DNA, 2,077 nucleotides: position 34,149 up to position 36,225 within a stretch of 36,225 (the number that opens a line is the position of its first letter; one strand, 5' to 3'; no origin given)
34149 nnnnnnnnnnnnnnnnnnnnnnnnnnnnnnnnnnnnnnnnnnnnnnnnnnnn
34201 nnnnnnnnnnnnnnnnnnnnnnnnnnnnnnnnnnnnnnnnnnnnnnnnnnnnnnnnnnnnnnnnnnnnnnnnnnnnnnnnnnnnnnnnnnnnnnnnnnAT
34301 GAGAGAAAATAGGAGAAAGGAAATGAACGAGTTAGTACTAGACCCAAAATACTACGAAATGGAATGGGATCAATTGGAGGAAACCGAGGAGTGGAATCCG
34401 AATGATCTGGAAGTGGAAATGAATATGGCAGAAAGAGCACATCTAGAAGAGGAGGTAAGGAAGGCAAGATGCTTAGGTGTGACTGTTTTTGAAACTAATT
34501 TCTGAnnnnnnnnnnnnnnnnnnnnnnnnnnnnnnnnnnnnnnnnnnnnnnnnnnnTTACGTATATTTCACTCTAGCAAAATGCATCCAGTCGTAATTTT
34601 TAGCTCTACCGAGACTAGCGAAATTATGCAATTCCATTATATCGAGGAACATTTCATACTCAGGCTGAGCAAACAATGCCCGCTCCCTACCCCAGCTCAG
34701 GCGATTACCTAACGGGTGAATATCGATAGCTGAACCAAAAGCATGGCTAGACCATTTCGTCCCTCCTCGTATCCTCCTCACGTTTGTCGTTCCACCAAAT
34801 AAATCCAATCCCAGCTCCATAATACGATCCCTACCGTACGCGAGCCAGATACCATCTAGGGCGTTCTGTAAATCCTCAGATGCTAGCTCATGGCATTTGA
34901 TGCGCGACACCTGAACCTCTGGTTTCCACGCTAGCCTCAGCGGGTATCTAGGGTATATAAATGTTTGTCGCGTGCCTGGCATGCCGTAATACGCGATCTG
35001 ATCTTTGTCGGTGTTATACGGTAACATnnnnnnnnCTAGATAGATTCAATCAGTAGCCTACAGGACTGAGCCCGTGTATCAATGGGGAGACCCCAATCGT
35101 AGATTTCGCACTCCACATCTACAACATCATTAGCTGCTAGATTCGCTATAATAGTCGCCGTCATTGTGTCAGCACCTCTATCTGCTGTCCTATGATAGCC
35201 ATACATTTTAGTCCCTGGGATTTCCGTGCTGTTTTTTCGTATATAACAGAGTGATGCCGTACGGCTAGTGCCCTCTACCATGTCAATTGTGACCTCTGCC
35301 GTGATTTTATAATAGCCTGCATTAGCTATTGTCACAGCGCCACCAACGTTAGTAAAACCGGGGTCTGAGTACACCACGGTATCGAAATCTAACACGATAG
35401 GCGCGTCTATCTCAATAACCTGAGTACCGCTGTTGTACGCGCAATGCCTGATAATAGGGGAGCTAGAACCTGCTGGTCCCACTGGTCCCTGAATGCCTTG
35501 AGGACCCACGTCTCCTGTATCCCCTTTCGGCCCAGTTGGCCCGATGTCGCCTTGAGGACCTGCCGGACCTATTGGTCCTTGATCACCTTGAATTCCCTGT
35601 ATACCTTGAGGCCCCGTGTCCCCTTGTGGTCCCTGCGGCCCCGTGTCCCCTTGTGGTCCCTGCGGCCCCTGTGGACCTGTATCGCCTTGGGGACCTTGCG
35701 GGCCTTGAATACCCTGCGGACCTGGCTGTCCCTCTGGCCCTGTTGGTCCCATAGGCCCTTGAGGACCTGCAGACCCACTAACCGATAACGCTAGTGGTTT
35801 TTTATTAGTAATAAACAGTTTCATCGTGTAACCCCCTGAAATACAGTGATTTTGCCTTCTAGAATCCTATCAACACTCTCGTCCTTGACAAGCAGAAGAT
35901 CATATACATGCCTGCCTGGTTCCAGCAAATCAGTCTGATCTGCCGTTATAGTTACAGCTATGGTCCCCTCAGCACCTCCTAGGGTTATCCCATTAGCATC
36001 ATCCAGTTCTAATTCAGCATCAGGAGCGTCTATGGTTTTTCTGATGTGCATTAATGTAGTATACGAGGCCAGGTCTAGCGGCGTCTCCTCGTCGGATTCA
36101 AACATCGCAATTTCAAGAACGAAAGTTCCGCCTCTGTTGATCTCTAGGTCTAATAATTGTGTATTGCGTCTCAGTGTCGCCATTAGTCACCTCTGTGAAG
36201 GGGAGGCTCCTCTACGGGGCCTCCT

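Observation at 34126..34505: The only plus-strand cassette: tiny lipoprotein plus hyper-acidic partner, beside the receptor-binding genes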

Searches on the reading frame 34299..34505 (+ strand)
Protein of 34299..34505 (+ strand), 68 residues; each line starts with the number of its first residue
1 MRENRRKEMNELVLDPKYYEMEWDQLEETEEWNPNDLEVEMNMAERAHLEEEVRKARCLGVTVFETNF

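Call 7: search_protein_families(library=pfam, proteins=[window:34299-34505:+], max_evalue=1)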
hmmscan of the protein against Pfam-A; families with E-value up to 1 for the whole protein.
window:34299-34505:+ (68 aa): 0 families

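Call 8: search_protein_families(library=phrogs, proteins=[window:34299-34505:+], max_evalue=0.01)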
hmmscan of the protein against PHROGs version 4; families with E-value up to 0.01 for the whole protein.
window:34299-34505:+ (68 aa): 0 families

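Call 12: find_homologous_proteins(query=window:34299-34505:+, max_evalue=0.01)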
Query window:34299-34505:+ (68 aa): 1 proteins with E <= 0.01 among 1 candidates.
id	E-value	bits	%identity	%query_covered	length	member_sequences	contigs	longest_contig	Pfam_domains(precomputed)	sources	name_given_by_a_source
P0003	1.2e-32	128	100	88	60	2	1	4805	-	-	-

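Call 32: search_protein_families(library=ncbifam, proteins=[window:34323-34505:+, window:34299-34505:+], max_evalue=5)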
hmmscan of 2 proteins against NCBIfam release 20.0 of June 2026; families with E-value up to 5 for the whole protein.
window:34323-34505:+ (60 aa): 0 families

window:34299-34505:+ (68 aa): 1 family
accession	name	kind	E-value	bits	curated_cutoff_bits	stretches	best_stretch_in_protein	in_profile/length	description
TIGR01803.1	CM-like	subfamily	0.078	13.2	73.35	1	1-26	49-74/82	chorismate mutase family protein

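Call 33: search_protein_families(library=padloc, proteins=[window:34323-34505:+], max_evalue=5)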
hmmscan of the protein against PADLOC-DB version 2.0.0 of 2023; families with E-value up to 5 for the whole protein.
window:34323-34505:+ (60 aa): 0 families

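Call 35: search_solved_structures(query=window:34323-34502:+, max_evalue=10)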
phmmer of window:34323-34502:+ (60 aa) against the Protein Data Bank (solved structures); distinct sequences matched with E-value up to 10: 0.

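Call 46: predict_structure(protein=window:34323-34502:+)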
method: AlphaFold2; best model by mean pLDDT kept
length: 60 residues; sequences in the alignment: 1
mean_pLDDT: 70.1   pTM: 0.30
mean pLDDT of the five models: 70.1, 68.8, 66.6, 62.9, 59.9
residues with pLDDT >= 90: 0; 70-90: 30; 50-70: 28; < 50: 2
segments of 3 or more residues with pLDDT < 50: none
pLDDT, mean of each block of 10 residues (from residue 1): 63 62 72 74 82 68
secondary structure, 60 per line:
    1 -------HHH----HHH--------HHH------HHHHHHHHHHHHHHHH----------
elements in order: H35-50
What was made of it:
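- Closest known: Small acidic phage inhibitors that mimic nucleic acid. Different: The model is mostly coil (call 46).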

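Call 48: search_protein_representatives(protein=window:34323-34502:+)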
Query: 60 residues. Proteins with E-value up to 0.001 (for the whole library): 1; up to 1e-10: 1; up to 1e-30: 1. The best 1 are listed.
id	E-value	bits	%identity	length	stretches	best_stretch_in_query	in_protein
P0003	1.9e-33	128.4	100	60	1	1-60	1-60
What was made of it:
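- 34323..34505 (+): ORF2, favoured form: 60 aa, net charge -12, pI 4.1, no signal peptide or TM segment. An in-frame alternative start at 34299 (ATGA overlap with the ORF1 stop) gives 68 aa and net charge -10. No homologue besides itself in an exhaustive search (call 48).
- On Acidic DNA-mimic inhibitors (ORF2): No hits in Pfam, PHROGs, NCBIfam, PADLOC, PDB or the 1.84 G representatives (calls 7, 8, 32, 33, 35, 48).
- Tried and rejected: ORF2 was searched exhaustively against 1.84 G representatives (call 48).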

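Call 51: find_related_loci(query=window:34323-34502:+, collection=viral_contigs, flank=5000)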
Query window:34323-34502:+ (60 aa) in viral_contigs; peptide patterns used: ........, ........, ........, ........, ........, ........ (x = any residue, [..] = any of these).
8 stretches matched a pattern, but none encodes a relative of the query by tblastn (E <= 1e-3).

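Call 55: find_related_loci(query=window:34323-34502:+, collection=metagenome_contigs, flank=8000)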
Query window:34323-34502:+ (60 aa) in metagenome_contigs; peptide patterns used: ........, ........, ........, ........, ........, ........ (x = any residue, [..] = any of these).
449 stretches matched a pattern, but none encodes a relative of the query by tblastn (E <= 1e-3).

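Call 63: search_protein_families(library=phrogs, proteins=[window:34323-34502:+], max_evalue=10)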
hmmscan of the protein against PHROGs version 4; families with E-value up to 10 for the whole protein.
window:34323-34502:+ (60 aa): 1 family
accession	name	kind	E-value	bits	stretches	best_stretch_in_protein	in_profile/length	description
phrog_9431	-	unknown function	0.12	13.6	1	16-48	12-44/66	-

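Call 81: fold_search(model_id=the predicted structure, library=pdb)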
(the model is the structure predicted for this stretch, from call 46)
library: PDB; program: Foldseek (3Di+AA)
matches with E <= 10: 2; with E <= 0.001: 0
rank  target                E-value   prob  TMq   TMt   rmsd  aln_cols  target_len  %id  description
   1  1tb6_L                7.6e+00  0.02  0.18  0.24  10.0        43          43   14  2.5A Crystal Structure of the Antithrombin-Thrombin-Heparin Ternary Complex (released 2004-08-17)
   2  7ak6_g                9.6e+00  0.08  0.36  0.22   8.3        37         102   22  Cryo-EM structure of ND6-P25L mutant respiratory complex I from Mus musculus at 3.8 A (released 2021-02-03)
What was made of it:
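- On Acidic DNA-mimic inhibitors (ORF2): Foldseek gave nothing (call 81).
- Closest known: Small acidic phage inhibitors that mimic nucleic acid. Different: No sequence or structural similarity to any of them was found (calls 7, 8, 32, 33, 35, 48, 81).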

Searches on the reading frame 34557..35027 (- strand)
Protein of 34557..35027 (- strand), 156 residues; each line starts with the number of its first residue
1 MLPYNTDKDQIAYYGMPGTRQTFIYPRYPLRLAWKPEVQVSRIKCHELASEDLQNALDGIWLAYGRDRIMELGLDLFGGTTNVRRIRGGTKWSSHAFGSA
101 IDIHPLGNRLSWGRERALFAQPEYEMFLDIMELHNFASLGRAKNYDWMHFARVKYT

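Call 7: search_protein_families(library=pfam, proteins=[window:34557-35027:-], max_evalue=1)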
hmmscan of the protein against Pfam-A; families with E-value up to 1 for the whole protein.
window:34557-35027:- (156 aa): 3 families
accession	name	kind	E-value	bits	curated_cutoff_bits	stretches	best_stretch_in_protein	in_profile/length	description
PF13539.11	Peptidase_M15_4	-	1.1e-05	26.3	25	1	88-150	2-68/70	D-alanyl-D-alanine carboxypeptidase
PF06904.17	Extensin-like_C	-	0.2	12.3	25.4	1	84-105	89-112/176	Extensin-like protein C-terminus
PF08291.16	Peptidase_M15_3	-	0.22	12.1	23.2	1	81-108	52-79/108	Peptidase M15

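Call 8: search_protein_families(library=phrogs, proteins=[window:34557-35027:-], max_evalue=0.01)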
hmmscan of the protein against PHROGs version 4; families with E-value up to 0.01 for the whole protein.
window:34557-35027:- (156 aa): 2 families
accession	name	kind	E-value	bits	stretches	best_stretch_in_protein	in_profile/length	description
phrog_17001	-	lysis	3.8e-49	168.7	1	6-151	116-261/265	endolysin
phrog_6584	-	unknown function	1.7e-36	126.7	1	12-152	9-152/154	-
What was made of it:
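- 34557..35027 (-): Context: M15-family endolysin, the last gene of the late operon, convergent with the cassette. Calls 7, 8 (phrog_17001, E = 4e-49; Peptidase_M15_4)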

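Call 17: find_related_loci(query=window:34557-35027:-, collection=viral_contigs, flank=6000)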
Query window:34557-35027:- (156 aa) in viral_contigs; peptide patterns used: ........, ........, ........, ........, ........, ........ (x = any residue, [..] = any of these).
598 stretches matched a pattern (row limit reached: there are more); 596 encode a relative of the query (tblastn E <= 1e-3); the best 80 are kept; 80 distinct loci.
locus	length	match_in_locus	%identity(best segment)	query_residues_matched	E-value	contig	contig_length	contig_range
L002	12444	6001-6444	46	6-150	7e-43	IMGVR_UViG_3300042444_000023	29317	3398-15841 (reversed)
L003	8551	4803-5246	47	6-150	7e-43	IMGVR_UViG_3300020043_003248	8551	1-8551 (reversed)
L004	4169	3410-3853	46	6-150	7e-43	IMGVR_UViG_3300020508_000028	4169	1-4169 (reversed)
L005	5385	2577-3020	46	6-150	7e-43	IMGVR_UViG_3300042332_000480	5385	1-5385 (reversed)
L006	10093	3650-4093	49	6-150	6e-43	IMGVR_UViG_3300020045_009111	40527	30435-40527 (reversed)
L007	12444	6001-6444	47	6-150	1e-42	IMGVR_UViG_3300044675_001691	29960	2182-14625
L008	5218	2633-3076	47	6-150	1e-42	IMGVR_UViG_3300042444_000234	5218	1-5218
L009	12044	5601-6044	47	6-150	2e-42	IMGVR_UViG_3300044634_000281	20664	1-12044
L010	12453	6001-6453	46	6-152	9e-43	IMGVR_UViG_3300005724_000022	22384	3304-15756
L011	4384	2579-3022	47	6-150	1e-42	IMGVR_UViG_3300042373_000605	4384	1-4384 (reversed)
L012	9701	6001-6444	47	6-150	1e-42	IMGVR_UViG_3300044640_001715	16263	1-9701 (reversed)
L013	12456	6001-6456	45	6-154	8e-43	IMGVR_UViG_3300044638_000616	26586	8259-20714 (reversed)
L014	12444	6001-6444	47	6-150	4e-42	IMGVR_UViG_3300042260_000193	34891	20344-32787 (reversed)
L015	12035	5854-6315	45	6-156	4e-42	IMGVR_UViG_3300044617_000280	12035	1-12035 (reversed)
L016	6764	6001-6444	44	3-150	4e-42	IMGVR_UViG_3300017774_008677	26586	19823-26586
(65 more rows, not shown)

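Call 31: find_homologous_proteins(query=window:34557-35027:-, max_evalue=1e-20)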
Query window:34557-35027:- (156 aa): 8 proteins with E <= 1e-20 among 36 candidates.
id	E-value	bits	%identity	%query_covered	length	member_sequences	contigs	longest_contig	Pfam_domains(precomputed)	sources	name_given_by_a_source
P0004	1.2e-52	196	100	56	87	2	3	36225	PF13539.12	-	-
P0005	3.7e-40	155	48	97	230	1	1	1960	-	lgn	-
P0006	3.4e-37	146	44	96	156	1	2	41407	PF13539.12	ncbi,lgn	-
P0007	3.3e-36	143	49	90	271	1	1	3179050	-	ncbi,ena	-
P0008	4.6e-36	142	48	93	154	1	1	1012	PF13539.12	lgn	-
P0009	2.5e-32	130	49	96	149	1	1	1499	PF13539.12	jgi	-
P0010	1.5e-31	127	48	96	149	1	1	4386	PF13539.12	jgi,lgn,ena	-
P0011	3.6e-25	107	40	93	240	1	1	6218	PF13539.12,PF01471.24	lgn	-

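Call 42: find_encoding_contigs(protein=P0006, flank=6000, max_places=2)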
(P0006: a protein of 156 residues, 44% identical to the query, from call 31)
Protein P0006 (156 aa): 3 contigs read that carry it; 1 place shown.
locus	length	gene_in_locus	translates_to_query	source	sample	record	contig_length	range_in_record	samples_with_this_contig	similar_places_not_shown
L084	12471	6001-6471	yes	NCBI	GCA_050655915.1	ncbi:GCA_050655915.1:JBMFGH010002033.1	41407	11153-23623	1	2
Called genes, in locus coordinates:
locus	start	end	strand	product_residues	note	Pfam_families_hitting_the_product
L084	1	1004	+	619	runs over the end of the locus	PF01464:SLT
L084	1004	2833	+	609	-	PF16510:P22_portal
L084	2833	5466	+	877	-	-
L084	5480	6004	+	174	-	PF08448:PAS_4 (weak)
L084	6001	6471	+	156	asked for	PF13539:Peptidase_M15_4 (weak)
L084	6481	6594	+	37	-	-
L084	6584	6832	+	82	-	-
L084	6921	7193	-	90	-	-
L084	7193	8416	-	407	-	PF01331:mRNA_cap_enzyme (faint), PF01068:DNA_ligase_A_M, PF14743:DNA_ligase_OB_2 (weak)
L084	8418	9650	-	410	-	PF04851:ResIII (faint), PF00176:SNF2-rel_dom (faint)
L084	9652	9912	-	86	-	-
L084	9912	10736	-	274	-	PF12705:PDDEXK_1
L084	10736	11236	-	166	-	-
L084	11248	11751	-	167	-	PF03013:Pyr_excise (weak)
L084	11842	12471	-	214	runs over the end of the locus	PF00383:dCMP_cyt_deam_1, PF14437:MafB19-deam, PF18909:dGTP_diPhyd_N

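Call 43: find_encoding_contigs(protein=P0007, flank=6000, max_places=2)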
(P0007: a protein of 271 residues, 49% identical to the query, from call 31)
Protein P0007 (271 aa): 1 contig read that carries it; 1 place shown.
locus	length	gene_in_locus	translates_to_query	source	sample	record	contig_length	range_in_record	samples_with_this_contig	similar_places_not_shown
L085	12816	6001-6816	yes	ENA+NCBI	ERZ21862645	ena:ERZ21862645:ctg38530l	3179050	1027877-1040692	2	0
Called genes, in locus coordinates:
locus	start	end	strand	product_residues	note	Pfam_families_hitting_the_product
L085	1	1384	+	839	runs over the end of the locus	PF00111:Fer2, PF13510:Fer2_4, PF10588:NADH-G_4Fe-4S_3 (faint), PF22117:Fer4_Nqo3, PF00384:Molybdopterin (faint), PF10418:DHODB_Fe-S_bind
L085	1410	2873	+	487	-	PF14691:Fer4_20, PF07992:Pyr_redox_2, PF13738:Pyr_redox_3 (faint), PF00070:Pyr_redox (weak)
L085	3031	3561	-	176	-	-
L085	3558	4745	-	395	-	PF09925:DUF2157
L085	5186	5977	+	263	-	PF00656:Peptidase_C14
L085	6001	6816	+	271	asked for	-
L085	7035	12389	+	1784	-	PF24096:DUF7379, PF02450:LCAT (weak), PF12770:CHAT, PF20308:TPR-S (weak)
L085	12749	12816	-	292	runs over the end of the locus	PF06685:DUF1186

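Call 56: find_related_loci(query=A1, collection=genome_contigs, flank=3000)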
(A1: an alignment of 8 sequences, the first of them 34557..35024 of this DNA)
Query A1 (155 aa) in genome_contigs; peptide patterns used: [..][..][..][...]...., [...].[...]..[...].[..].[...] (x = any residue, [..] = any of these).
221 stretches matched a pattern; 140 encode a relative of the query (tblastn E <= 1e-3); the best 80 are kept; 80 distinct loci.
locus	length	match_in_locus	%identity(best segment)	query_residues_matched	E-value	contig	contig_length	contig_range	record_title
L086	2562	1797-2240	47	5-149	1e-42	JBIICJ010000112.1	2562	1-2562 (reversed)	MAG: Micavibrio sp. isolate ME2000-07-17pf_3300043436_group1_bin85 Rohwer_bin1898_scaffold_51389_c1, whole genome shotgu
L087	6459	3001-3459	48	2-152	6e-42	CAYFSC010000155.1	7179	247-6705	MAG TPA_asm: uncultured Rhodothermales bacterium isolate ERP107533_co1_177 genome assembly, contig: NODE_12592_length_71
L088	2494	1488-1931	47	2-149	2e-41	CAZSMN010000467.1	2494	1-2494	MAG TPA_asm: uncultured Chthoniobacterales bacterium isolate SRP242652_co1_74 genome assembly, contig: NODE_38447_length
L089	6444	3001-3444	46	5-149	7e-41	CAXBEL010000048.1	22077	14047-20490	MAG TPA_asm: uncultured Flavobacteriaceae bacterium isolate ERR2762102_binner13_Refined_30 genome assembly, contig: ERZ3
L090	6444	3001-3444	44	2-149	2e-40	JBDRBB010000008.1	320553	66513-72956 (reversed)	MAG: Pseudomonadota bacterium isolate MEGAHIT-group-1.1036 k141_12459559, whole genome shotgun sequence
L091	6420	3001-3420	47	13-149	6e-40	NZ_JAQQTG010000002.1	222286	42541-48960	Aequorivita todarodis strain KCTC 62141 soapdenovo_K_127_2, whole genome shotgun sequence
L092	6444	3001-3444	44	5-149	5e-40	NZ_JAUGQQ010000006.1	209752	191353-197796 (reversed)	Aequorivita aurantiaca strain SDUM287046 scaffold_6_length=209753, whole genome shotgun sequence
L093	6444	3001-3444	45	5-149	8e-40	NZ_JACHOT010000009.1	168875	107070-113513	Aminobacter niigataensis strain DSM 7050 Ga0373207_09, whole genome shotgun sequence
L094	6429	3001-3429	49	12-152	4e-40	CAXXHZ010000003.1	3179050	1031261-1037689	MAG: uncultured Desulfobulbus sp. isolate bd6dbf35-2021-44f6-84f6-768688d3149b genome assembly, contig: contig_3, whole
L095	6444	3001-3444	46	5-149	9e-40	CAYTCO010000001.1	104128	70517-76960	MAG TPA_asm: uncultured Gammaproteobacteria bacterium isolate SRP286056_co1_355 genome assembly, contig: NODE_139_length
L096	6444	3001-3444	46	5-149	1e-39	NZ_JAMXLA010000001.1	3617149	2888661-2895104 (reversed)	Flavobacterium sp. NRK1 Scaffold_1, whole genome shotgun sequence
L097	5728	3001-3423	45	13-153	1e-39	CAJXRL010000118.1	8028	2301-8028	MAG TPA_asm: uncultured Flavobacteriales bacterium isolate SRR3933267_bin.1_MetaBAT_v2.12.1_MAG genome assembly, contig:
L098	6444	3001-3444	43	2-149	3e-39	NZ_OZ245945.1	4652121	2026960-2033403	MAG: Maridesulfovibrio sp. isolate 227629a5-9d24-4079-af3c-2046eb677fbc chromosome 1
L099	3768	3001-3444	48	5-149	2e-39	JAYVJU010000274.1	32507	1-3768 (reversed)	MAG: Ferruginibacter sp. isolate GL53_Down_metabinner_17 GL53_Down_metabinner_17_273, whole genome shotgun sequence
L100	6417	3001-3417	47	11-149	5e-39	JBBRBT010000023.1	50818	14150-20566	MAG: Desulfobulbales bacterium isolate Co_metawrap_2357 Cmw_2357_k141_8695327_length_50818_cov_9.9993, whole genome shot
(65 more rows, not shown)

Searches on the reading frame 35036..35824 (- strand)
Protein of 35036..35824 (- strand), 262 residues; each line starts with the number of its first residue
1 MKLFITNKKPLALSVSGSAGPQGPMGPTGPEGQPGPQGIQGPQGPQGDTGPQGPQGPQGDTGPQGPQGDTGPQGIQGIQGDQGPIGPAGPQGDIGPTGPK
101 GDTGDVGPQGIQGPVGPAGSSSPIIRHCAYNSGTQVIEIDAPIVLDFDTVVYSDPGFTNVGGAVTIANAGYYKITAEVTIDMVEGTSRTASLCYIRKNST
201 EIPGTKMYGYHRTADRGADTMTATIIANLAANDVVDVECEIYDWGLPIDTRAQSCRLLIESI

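Call 7: search_protein_families(library=pfam, proteins=[window:35036-35824:-], max_evalue=1)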
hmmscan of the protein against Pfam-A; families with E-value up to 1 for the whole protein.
window:35036-35824:- (262 aa): 2 families
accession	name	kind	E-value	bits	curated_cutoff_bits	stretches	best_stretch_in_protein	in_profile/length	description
PF01391.23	Collagen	-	5.2e-17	61.8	27.2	2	17-73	1-57/60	Collagen triple helix repeat (20 copies)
PF18573.7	BclA_C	-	0.0015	18.8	38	1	129-238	3-104/128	BclA C-terminal domain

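Call 8: search_protein_families(library=phrogs, proteins=[window:35036-35824:-], max_evalue=0.01)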
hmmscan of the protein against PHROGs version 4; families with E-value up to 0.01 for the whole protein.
window:35036-35824:- (262 aa): 46 families (the best 25 are shown)
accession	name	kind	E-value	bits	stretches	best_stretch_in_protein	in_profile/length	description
phrog_5073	-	tail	1.8e-39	137.1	1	15-138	256-380/519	tail fiber protein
phrog_819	-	tail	1e-29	104.4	1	13-120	474-584/1024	tail protein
phrog_366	-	tail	3.8e-27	96.8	2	42-155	313-388/474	tail fiber protein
phrog_6320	-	tail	1.7e-26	94.3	1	16-124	106-217/745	tail fiber protein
phrog_10972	-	tail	8.7e-20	72.5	2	15-81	158-224/343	tail fiber protein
phrog_8745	-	tail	5.1e-19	68.1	1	17-126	1380-1489/1803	tail fiber protein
phrog_30509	-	tail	1.3e-18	68.1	2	53-205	42-193/254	collagen like minor tail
phrog_17587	-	tail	3.6e-17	63.1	2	10-77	347-417/641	tail fiber protein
phrog_1806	-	tail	1e-16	62.1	1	16-156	114-251/276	collagen like minor tail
phrog_26246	-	tail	9.1e-15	55.6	1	9-121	99-211/329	tail protein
phrog_1658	-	unknown function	3.9e-13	50.7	2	47-121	52-126/239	-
phrog_38806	-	unknown function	7.8e-13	49.4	2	65-123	70-128/285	-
phrog_36982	-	unknown function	6.1e-12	45.2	1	13-141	247-378/944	-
phrog_29268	-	unknown function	7e-12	45.3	1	15-121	422-528/653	-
phrog_22681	-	DNA, RNA and nucleotide metabolism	2.6e-11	44.7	2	79-121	110-152/157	DNA polymerase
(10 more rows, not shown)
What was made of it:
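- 35036..35824 (-): Context: collagen-like tail fibre with a BclA-C-like head. Calls 7, 8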

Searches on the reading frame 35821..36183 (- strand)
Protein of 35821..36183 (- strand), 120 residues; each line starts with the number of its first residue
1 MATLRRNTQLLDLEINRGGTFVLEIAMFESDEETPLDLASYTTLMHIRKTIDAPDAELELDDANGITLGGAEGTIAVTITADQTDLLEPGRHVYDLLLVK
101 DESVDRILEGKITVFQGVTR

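Call 7: search_protein_families(library=pfam, proteins=[window:35821-36183:-], max_evalue=1)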
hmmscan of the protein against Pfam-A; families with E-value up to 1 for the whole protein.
window:35821-36183:- (120 aa): 1 family
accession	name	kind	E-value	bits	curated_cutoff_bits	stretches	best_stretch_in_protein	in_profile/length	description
PF23926.2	LtfC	-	0.013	16.5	27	1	10-113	4-98/100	LtfC-like, beta-sandwich domain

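Call 8: search_protein_families(library=phrogs, proteins=[window:35821-36183:-], max_evalue=0.01)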
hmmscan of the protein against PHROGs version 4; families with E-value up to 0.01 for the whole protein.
window:35821-36183:- (120 aa): 2 families
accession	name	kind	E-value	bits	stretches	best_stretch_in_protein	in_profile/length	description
phrog_1084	-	unknown function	2.1e-22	80.5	1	11-120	8-116/123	unknown function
phrog_3304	-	tail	1.5e-10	42.2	1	12-119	8-113/177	L-shaped tail fiber protein assembly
